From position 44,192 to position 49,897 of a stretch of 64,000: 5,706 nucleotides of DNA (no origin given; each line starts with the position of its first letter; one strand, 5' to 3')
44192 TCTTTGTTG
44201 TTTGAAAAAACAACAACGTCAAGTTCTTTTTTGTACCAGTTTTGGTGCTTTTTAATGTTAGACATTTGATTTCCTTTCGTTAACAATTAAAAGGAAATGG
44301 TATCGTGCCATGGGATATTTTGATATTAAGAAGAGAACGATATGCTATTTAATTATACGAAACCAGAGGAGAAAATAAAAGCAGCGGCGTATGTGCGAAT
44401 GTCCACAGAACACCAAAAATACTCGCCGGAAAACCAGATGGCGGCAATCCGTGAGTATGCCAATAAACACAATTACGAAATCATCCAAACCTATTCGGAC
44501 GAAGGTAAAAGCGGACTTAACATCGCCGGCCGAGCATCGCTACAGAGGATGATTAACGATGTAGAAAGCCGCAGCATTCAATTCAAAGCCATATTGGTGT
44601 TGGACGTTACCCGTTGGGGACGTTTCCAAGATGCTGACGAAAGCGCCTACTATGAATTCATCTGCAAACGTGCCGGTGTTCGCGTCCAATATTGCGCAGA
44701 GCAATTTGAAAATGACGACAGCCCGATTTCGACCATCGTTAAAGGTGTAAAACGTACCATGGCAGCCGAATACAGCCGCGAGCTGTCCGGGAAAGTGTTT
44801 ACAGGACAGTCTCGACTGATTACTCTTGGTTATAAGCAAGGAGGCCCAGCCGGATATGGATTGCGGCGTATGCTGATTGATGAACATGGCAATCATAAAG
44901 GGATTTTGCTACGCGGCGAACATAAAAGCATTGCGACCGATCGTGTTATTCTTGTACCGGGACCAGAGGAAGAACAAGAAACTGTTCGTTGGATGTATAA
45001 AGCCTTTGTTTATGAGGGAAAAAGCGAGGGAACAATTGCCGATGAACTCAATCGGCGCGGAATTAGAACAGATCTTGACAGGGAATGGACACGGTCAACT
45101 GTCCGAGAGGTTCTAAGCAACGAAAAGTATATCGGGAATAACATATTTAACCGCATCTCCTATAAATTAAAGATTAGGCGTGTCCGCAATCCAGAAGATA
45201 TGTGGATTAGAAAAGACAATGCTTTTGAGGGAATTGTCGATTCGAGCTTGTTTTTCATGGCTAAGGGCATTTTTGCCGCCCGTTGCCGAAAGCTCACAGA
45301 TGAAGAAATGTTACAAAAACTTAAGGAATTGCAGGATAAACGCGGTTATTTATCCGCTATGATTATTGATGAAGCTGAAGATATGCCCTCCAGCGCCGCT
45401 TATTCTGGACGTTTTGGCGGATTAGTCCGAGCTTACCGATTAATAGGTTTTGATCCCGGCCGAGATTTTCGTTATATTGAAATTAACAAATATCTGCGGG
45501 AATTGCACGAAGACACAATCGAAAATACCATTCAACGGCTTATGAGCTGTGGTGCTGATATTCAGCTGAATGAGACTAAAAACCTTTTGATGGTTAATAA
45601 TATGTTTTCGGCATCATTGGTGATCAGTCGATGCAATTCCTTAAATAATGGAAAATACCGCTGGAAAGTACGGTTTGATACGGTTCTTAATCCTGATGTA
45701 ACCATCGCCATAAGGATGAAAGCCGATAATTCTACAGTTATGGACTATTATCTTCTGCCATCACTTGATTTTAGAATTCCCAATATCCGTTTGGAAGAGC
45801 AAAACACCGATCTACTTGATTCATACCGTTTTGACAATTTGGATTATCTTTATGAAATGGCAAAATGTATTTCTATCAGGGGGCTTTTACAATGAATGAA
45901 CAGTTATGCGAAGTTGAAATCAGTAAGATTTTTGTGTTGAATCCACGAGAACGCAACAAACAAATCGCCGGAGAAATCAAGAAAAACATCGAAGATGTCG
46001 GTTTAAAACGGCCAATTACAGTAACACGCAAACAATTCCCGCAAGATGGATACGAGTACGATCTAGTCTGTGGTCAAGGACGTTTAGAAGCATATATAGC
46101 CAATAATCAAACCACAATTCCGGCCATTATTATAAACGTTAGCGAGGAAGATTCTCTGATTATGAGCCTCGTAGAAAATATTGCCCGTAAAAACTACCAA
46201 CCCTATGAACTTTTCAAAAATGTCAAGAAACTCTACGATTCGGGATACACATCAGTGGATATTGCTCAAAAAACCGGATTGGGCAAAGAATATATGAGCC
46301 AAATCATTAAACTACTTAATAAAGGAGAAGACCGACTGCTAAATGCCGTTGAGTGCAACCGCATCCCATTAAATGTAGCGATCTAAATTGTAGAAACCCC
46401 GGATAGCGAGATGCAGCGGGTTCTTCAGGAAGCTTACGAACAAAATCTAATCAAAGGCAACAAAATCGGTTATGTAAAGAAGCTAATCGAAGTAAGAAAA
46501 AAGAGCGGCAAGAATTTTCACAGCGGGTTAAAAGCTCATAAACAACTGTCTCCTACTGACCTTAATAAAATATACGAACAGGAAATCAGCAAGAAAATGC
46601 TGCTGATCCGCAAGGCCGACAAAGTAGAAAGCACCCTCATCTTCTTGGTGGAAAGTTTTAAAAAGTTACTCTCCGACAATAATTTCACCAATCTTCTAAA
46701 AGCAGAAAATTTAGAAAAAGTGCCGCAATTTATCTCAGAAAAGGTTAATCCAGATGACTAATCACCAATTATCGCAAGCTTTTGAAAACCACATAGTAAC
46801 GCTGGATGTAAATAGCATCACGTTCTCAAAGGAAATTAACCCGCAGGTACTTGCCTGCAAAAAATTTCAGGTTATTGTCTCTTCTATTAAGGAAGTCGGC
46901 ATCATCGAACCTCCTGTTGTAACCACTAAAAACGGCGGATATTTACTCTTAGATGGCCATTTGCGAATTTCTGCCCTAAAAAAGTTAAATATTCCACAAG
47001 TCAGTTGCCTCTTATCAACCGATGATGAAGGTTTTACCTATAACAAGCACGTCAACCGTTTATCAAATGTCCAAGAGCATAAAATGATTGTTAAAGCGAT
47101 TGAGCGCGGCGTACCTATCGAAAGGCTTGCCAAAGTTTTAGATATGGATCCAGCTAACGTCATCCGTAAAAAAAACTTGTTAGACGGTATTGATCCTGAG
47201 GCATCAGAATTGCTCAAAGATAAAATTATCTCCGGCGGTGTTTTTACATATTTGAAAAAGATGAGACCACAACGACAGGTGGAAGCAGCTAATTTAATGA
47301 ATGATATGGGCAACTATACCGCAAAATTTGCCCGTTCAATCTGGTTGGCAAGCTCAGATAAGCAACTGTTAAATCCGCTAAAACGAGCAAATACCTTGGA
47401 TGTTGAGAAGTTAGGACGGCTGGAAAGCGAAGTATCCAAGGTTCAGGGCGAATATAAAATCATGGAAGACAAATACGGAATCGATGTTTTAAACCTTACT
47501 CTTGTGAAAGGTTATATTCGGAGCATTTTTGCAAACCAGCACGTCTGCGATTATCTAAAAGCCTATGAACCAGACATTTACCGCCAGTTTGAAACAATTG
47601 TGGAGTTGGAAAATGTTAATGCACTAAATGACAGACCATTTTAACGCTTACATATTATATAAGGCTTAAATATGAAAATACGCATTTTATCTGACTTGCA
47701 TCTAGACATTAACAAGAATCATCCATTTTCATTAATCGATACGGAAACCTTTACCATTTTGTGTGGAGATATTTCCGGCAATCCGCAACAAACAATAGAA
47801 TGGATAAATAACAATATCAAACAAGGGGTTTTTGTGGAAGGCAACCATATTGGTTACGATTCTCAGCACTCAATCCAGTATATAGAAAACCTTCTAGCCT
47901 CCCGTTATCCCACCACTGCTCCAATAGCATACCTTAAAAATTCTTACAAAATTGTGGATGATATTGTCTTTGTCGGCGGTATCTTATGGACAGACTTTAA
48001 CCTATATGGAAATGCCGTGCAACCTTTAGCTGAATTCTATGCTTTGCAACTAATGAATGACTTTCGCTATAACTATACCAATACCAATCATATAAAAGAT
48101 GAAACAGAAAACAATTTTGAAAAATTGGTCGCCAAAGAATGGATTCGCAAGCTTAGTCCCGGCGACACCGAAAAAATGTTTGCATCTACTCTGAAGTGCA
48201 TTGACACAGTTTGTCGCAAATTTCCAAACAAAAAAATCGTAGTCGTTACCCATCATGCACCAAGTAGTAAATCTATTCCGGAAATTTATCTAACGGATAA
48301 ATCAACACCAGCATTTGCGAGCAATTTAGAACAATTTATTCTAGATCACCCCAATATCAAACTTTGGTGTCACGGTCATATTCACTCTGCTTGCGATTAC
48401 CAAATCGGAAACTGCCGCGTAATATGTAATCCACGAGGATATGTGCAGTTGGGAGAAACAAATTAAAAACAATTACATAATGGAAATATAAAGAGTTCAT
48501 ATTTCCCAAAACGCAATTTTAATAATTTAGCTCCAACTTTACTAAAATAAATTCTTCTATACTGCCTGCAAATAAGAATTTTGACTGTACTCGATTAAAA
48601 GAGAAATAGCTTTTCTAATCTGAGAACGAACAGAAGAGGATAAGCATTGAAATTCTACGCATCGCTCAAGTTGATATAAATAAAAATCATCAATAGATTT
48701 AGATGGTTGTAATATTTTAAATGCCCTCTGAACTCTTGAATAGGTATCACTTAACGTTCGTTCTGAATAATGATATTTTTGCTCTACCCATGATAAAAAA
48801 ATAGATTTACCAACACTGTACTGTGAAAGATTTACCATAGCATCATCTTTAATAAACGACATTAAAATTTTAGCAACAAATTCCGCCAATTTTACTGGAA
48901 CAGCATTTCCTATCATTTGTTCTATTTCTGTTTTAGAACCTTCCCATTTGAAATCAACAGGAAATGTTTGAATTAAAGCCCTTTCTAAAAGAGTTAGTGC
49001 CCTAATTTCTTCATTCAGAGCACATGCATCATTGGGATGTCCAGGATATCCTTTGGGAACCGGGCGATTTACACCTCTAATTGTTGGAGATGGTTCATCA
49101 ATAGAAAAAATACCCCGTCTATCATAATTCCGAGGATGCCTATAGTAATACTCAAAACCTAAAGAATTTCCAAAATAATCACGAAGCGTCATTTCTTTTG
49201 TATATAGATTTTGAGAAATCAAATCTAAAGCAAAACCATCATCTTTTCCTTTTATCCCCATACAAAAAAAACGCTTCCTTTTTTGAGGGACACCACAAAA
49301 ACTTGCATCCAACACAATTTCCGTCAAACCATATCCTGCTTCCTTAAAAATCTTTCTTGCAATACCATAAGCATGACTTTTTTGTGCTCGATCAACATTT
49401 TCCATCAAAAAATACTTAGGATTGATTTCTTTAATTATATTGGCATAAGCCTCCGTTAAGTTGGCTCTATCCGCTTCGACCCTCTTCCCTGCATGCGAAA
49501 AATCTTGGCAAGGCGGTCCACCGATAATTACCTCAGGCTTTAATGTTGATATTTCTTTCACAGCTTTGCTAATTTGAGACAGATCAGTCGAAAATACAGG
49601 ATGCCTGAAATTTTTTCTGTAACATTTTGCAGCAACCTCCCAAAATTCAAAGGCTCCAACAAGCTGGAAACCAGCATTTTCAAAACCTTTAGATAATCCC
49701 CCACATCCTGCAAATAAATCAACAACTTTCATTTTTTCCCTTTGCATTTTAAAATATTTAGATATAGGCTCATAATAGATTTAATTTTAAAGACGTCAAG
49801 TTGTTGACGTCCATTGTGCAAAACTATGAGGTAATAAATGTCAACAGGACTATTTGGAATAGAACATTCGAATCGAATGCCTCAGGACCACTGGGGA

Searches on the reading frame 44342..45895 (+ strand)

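Call 7: search_protein_families(library=pfam, proteins=[window:44342-45895:+], max_evalue=0.001)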
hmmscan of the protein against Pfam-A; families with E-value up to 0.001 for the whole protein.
window:44342-45895:+ (517 aa): 2 families
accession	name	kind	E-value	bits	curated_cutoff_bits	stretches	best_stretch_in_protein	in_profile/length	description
PF00239.26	Resolvase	-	5.5e-23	82.1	23.3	1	14-149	1-129/145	Resolvase, N terminal domain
PF07508.19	Recombinase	-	8.6e-22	77.8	21.1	1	209-310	1-98/102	Recombinase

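Call 43: search_protein_families(library=phrogs, proteins=[window:44342-45895:+], max_evalue=0.00001)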
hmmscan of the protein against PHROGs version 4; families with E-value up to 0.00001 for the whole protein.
window:44342-45895:+ (517 aa): 3 families
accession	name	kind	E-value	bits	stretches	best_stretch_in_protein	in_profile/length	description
phrog_95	-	integration and excision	4.9e-55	188.3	1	8-316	84-360/651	integrase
phrog_125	-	DNA, RNA and nucleotide metabolism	1.2e-13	52.2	1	7-275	15-217/254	DNA invertase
phrog_6620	-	integration and excision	8.8e-08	32.9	1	9-119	53-154/201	transposase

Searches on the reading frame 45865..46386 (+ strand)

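Call 7: search_protein_families(library=pfam, proteins=[window:45865-46386:+], max_evalue=0.001)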
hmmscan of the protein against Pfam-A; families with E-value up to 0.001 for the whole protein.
window:45865-46386:+ (173 aa): 2 families
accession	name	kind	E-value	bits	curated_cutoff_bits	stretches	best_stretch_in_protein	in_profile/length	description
PF02195.25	ParB_N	-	4.9e-09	36.6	26.3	1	27-106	18-94/95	ParB N-terminal domain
PF07506.17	RepB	-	1.6e-06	28.7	30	1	107-172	1-71/185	RepB plasmid partitioning protein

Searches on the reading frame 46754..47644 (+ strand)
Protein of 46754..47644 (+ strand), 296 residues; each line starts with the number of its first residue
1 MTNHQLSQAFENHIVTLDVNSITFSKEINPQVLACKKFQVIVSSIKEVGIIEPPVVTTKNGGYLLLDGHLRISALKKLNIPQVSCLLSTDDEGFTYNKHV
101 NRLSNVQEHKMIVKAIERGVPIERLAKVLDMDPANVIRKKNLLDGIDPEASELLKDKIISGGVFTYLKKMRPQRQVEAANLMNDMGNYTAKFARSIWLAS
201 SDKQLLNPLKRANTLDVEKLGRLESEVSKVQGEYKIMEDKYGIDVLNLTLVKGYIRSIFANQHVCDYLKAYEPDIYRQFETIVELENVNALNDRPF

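Call 6: search_protein_families(library=pfam, proteins=[window:46754-47644:+], max_evalue=0.001)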
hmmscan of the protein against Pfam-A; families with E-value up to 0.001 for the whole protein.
window:46754-47644:+ (296 aa): 1 family
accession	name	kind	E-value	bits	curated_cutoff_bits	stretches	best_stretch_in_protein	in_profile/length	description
PF07506.17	RepB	-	2.5e-28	99.8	30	1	100-279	2-185/185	RepB plasmid partitioning protein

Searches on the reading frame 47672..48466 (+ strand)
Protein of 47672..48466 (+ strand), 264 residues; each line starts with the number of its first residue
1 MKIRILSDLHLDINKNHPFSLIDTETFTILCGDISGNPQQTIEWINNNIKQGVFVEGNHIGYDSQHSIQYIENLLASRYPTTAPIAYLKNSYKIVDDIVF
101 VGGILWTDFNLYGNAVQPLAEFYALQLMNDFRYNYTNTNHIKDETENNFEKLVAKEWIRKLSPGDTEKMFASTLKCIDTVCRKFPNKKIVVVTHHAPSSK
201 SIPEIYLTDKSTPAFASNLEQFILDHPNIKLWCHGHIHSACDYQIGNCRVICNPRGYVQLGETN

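Call 6: search_protein_families(library=pfam, proteins=[window:47672-48466:+], max_evalue=0.001)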
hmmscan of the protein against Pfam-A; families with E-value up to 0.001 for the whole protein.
window:47672-48466:+ (264 aa): 2 families
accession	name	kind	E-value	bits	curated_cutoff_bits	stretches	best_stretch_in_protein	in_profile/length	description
PF00149.33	Metallophos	-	2e-09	38.6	21.5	1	1-239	1-190/191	Calcineurin-like phosphoesterase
PF12850.12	Metallophos_2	-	1e-05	26.1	27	0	1-83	1-60/154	Calcineurin-like phosphoesterase superfamily domain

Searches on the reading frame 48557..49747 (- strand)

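Call 6: search_protein_families(library=pfam, proteins=[window:48557-49747:-], max_evalue=0.001)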
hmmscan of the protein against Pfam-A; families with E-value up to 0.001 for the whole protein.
window:48557-49747:- (396 aa): 1 family
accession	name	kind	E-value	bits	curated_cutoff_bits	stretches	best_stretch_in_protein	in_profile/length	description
PF00145.23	DNA_methylase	-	2.9e-66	224.6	22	1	6-294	1-321/324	C-5 cytosine-specific DNA methylase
